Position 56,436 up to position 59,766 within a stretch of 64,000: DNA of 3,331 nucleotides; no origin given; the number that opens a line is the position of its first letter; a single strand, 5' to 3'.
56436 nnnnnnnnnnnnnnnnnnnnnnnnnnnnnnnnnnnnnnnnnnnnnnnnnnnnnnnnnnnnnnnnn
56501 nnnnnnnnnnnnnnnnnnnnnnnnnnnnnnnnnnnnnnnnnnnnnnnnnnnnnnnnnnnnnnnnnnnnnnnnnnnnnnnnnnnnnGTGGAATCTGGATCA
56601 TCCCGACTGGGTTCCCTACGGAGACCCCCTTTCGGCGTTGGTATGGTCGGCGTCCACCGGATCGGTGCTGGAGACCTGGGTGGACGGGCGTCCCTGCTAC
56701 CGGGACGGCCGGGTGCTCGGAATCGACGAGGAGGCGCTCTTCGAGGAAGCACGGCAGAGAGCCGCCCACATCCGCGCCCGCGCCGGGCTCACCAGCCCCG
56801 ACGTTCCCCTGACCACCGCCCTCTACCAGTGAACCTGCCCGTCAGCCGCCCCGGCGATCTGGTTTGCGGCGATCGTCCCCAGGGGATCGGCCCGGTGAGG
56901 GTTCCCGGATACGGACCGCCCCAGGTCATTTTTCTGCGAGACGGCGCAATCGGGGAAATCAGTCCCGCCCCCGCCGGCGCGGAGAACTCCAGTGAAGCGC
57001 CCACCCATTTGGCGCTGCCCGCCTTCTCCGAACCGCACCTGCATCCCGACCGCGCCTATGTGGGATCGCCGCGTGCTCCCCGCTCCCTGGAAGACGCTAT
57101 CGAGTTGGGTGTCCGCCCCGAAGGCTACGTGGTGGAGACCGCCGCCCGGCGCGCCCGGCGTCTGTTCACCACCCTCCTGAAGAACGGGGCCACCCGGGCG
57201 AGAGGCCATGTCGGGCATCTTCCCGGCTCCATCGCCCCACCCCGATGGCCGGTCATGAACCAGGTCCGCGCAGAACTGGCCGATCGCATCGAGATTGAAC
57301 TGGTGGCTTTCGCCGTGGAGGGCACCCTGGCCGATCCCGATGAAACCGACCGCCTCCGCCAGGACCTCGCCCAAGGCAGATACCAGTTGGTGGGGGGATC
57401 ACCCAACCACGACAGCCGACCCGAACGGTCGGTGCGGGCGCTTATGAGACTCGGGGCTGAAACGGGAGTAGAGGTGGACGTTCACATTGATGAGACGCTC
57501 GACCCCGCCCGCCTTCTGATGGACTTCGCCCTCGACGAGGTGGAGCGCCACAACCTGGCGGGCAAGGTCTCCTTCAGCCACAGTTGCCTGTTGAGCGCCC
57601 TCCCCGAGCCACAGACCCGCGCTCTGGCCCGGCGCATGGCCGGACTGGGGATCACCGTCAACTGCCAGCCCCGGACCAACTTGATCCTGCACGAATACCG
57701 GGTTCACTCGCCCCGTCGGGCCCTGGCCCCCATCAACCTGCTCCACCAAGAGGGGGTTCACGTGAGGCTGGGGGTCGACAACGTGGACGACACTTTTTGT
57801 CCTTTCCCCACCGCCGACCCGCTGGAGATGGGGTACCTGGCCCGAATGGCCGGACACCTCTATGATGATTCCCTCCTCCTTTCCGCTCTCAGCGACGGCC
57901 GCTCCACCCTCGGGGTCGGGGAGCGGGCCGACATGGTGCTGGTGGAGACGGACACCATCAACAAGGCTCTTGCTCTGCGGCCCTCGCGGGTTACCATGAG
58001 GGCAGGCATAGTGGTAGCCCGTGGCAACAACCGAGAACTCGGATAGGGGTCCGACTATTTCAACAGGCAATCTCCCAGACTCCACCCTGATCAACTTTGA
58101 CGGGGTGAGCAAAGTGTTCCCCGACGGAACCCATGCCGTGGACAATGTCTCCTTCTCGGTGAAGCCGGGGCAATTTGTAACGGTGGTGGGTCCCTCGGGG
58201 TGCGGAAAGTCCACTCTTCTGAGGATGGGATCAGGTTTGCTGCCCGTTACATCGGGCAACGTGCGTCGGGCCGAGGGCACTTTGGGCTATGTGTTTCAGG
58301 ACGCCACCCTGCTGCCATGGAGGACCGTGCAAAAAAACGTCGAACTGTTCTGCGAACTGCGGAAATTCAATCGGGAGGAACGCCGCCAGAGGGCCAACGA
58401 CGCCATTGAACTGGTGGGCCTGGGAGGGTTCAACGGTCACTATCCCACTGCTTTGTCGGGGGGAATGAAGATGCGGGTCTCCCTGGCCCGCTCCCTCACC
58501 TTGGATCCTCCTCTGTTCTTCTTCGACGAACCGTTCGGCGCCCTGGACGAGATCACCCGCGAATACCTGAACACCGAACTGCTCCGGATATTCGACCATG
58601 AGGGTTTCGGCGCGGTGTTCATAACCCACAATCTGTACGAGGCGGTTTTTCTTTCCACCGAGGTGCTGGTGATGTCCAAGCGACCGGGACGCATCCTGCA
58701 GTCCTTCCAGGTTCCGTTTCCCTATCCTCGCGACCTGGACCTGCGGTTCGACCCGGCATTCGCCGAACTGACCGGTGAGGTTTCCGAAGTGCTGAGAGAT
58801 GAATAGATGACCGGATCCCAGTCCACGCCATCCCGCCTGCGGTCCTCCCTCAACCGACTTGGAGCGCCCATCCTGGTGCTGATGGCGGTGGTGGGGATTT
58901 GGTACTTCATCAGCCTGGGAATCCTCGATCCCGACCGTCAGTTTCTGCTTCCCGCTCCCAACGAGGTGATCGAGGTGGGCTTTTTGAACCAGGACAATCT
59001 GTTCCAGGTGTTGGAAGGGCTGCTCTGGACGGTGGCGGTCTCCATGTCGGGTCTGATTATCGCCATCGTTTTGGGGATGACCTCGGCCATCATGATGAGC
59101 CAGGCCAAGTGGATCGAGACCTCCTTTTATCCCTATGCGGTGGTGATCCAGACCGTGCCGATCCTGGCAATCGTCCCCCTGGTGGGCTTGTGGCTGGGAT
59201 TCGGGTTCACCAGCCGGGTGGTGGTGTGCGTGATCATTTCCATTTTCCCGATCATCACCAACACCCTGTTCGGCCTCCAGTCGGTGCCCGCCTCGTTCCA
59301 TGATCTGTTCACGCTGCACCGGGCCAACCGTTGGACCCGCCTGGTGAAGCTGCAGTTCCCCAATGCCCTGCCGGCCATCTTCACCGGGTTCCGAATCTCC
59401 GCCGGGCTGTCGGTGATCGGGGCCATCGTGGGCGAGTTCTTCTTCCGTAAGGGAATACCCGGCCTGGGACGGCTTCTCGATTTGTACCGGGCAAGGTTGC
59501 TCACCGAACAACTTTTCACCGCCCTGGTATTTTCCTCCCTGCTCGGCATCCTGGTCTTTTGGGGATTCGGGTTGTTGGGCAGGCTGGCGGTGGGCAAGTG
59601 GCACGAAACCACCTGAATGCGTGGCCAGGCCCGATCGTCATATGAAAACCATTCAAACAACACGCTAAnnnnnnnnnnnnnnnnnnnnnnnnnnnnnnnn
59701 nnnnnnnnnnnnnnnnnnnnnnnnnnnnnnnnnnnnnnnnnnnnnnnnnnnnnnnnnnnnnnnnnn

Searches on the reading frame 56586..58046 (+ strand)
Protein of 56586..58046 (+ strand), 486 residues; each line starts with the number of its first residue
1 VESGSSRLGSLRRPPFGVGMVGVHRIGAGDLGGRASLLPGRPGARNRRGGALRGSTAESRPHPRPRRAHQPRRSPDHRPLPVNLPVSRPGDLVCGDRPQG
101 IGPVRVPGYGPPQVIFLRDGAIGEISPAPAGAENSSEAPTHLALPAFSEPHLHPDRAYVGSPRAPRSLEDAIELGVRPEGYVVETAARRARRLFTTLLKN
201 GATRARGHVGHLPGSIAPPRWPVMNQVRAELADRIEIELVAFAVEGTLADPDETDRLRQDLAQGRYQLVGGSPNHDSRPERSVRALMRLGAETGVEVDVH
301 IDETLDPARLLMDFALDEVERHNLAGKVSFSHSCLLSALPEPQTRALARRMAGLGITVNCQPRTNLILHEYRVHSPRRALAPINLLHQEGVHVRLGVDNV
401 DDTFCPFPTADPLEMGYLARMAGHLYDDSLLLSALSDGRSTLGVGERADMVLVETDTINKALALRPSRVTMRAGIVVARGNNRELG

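Call 8: search_protein_families(library=pfam, proteins=[window:56586-58046:+], max_evalue=0.01)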
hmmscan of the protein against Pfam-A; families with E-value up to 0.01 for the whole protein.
window:56586-58046:+ (486 aa): 2 families
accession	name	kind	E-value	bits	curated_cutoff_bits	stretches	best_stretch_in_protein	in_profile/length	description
PF07969.17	Amidohydro_3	-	1.9e-14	54.5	29.7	1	270-433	254-408/472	Amidohydrolase family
PF01979.26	Amidohydro_1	-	0.00053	19.8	25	1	143-408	2-253/345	Amidohydrolase family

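Call 9: search_protein_families(library=ncbifam, proteins=[window:56586-58046:+], max_evalue=0.01)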
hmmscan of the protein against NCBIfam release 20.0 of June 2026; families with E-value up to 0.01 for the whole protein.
window:56586-58046:+ (486 aa): 6 families
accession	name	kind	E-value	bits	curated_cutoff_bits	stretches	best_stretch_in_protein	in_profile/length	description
NF004636.0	PRK05985.1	subfamily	2.6e-40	138.5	408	1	113-480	18-391/398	amidohydrolase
NF005312.0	PRK06846.1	subfamily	7.8e-37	127.1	447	1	115-478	35-406/412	amidohydrolase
NF005748.0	PRK07572.1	subfamily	7e-33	114.3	438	1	115-482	20-405/426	cytosine deaminase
NF005759.0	PRK07583.1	equivalog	1.5e-25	89.7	403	1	115-479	43-423/438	cytosine deaminase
NF006685.0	PRK09230.1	subfamily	1.1e-20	73.5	483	1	114-479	21-406/426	cytosine deaminase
NF005365.0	PRK06886.1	equivalog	1.5e-13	50.6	340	1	223-444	103-324/327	hypothetical protein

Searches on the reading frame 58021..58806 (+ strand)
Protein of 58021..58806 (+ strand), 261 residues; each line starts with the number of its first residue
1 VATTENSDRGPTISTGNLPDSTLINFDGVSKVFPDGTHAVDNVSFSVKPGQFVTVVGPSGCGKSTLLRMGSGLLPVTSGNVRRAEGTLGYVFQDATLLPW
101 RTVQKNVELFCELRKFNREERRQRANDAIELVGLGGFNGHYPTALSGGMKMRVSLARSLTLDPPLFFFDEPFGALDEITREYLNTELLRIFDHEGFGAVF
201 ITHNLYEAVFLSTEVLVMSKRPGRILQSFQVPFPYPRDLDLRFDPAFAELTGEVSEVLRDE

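Call 8: search_protein_families(library=pfam, proteins=[window:58021-58806:+], max_evalue=0.01)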
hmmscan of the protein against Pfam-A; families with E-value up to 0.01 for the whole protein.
window:58021-58806:+ (261 aa): 5 families
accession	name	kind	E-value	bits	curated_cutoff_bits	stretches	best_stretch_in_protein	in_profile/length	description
PF00005.33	ABC_tran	-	1.9e-28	100.2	25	1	41-172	2-136/137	ABC transporter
PF20703.3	nSTAND1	-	9.5e-05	22.6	27.1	1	39-78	22-59/379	Novel STAND NTPase 1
PF13401.12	AAA_22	-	0.0044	17.8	27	1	50-73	5-28/130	AAA domain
PF13555.12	AAA_29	-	0.0062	16.7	27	0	41-67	13-39/61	P-loop containing region of AAA domain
PF02463.25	SMC_N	-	0.0086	16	40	0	51-67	25-41/220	RecF/RecN/SMC N terminal domain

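Call 9: search_protein_families(library=ncbifam, proteins=[window:58021-58806:+], max_evalue=0.01)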
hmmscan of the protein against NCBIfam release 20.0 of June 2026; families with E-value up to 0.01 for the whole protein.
window:58021-58806:+ (261 aa): 186 families (the best 25 are shown)
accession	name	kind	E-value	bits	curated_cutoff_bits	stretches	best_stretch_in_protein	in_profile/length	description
NF008421.0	PRK11248.1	equivalog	1.4e-53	182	357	1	35-233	12-217/255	taurine ABC transporter ATP-binding subunit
TIGR01184.1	ntrCD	subfamily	4.1e-50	170.5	291.8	1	40-255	1-227/230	nitrate ABC transporter ATP-binding protein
NF040729.1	ABC_ATP_SaoA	equivalog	1e-49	169.2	360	1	26-241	4-229/248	ABC transporter ATP-binding protein SaoA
TIGR01186.1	proV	subfamily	5.4e-48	163.9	326.6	1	36-227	5-210/363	betaine/proline/choline family ABC transporter ATP-binding protein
TIGR03265.1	PhnT2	equivalog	1.7e-43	149.2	457.7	1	24-227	5-215/353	putative 2-aminoethylphosphonate ABC transporter ATP-binding protein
TIGR00968.1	3a0106s01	subfamily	1.6e-42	145.7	342.75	1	26-227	3-211/237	sulfate ABC transporter ATP-binding protein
NF008420.0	PRK11247.1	equivalog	3.4e-42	144.4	395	1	16-240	5-227/257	aliphatic sulfonates ABC transporter ATP-binding protein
TIGR03415.1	ABC_choXWV_ATP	equivalog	8.9e-42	143.4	483.75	2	88-228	108-246/382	choline ABC transporter ATP-binding protein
NF008653.0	PRK11650.1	subfamily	3.5e-40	138.1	432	1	24-220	4-210/357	sn-glycerol-3-phosphate ABC transporter ATP-binding protein UgpC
NF006987.0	PRK09452.1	equivalog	1.1e-38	132.9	482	1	19-227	13-228/378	spermidine/putrescine ABC transporter ATP-binding protein PotA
NF008513.0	PRK11432.1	equivalog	1.8e-36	125.8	496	1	23-228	6-218/351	ferric ABC transporter ATP-binding protein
NF043075.1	MMSYN1_0197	equivalog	6.7e-36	123.9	550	1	23-220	2-208/341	spermidine/putrescine ABC transporter ATP-binding protein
NF040840.2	tungstate_WtpC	equivalog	3.1e-35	122.1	440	1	38-227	14-211/347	tungstate ABC transporter ATP-binding protein WtpC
TIGR02673.1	FtsE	equivalog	3.2e-35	121.7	264.85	1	23-205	1-197/214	cell division ATP-binding protein FtsE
TIGR01187.1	potA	subfamily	3.4e-35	121.7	355.6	1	56-228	2-182/325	polyamine ABC transporter ATP-binding protein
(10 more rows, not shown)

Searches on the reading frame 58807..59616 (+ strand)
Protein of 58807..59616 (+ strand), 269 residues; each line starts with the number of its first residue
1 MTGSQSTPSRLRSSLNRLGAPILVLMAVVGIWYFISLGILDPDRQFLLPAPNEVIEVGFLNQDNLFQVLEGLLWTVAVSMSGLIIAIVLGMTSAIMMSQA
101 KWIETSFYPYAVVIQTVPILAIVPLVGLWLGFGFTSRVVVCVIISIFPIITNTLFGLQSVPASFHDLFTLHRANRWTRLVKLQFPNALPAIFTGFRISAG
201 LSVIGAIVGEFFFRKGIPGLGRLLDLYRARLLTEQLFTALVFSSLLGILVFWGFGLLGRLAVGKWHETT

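Call 8: search_protein_families(library=pfam, proteins=[window:58807-59616:+], max_evalue=0.01)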
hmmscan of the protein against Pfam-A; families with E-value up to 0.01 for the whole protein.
window:58807-59616:+ (269 aa): 1 family
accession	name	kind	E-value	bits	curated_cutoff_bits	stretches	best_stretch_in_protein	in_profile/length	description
PF00528.27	BPD_transp_1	-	1.4e-24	87.3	26.4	1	86-257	1-178/184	Binding-protein-dependent transport system inner membrane component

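Call 9: search_protein_families(library=ncbifam, proteins=[window:58807-59616:+], max_evalue=0.01)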
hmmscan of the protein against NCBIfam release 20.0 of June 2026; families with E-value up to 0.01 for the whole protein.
window:58807-59616:+ (269 aa): 8 families
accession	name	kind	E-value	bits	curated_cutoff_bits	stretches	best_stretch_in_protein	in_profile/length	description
NF040733.1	ABC_perm_U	equivalog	1.3e-26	93.6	295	1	21-252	11-236/251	ABC transporter permease subunit SaoP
TIGR01183.1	ntrB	equivalog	5.2e-18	65.5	209.05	1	71-249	14-194/202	nitrate ABC transporter permease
NF008470.0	PRK11365.1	equivalog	5.7e-15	55.4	347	1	17-262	11-250/263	aliphatic sulfonate ABC transporter permease SsuC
NF007545.0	PRK10160.1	equivalog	8.6e-14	51.6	342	1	12-206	17-214/275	taurine ABC transporter permease TauC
TIGR03416.1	ABC_choXWV_perm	equivalog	5.3e-11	42.5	363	1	72-209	88-229/267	choline ABC transporter permease subunit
NF008196.0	PRK10952.1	equivalog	1.6e-10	40.4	439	1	74-198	148-272/356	glycine betaine/L-proline ABC transporter permease ProW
TIGR01726.1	HEQRo_perm_3TM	subfamily_domain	0.00012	22.5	42.2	1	65-125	2-63/99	ABC transporter permease subunit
NF011714.0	PRK15135.1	subfamily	0.0019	18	319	1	68-132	9-76/228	histidine ABC transporter permease HisQ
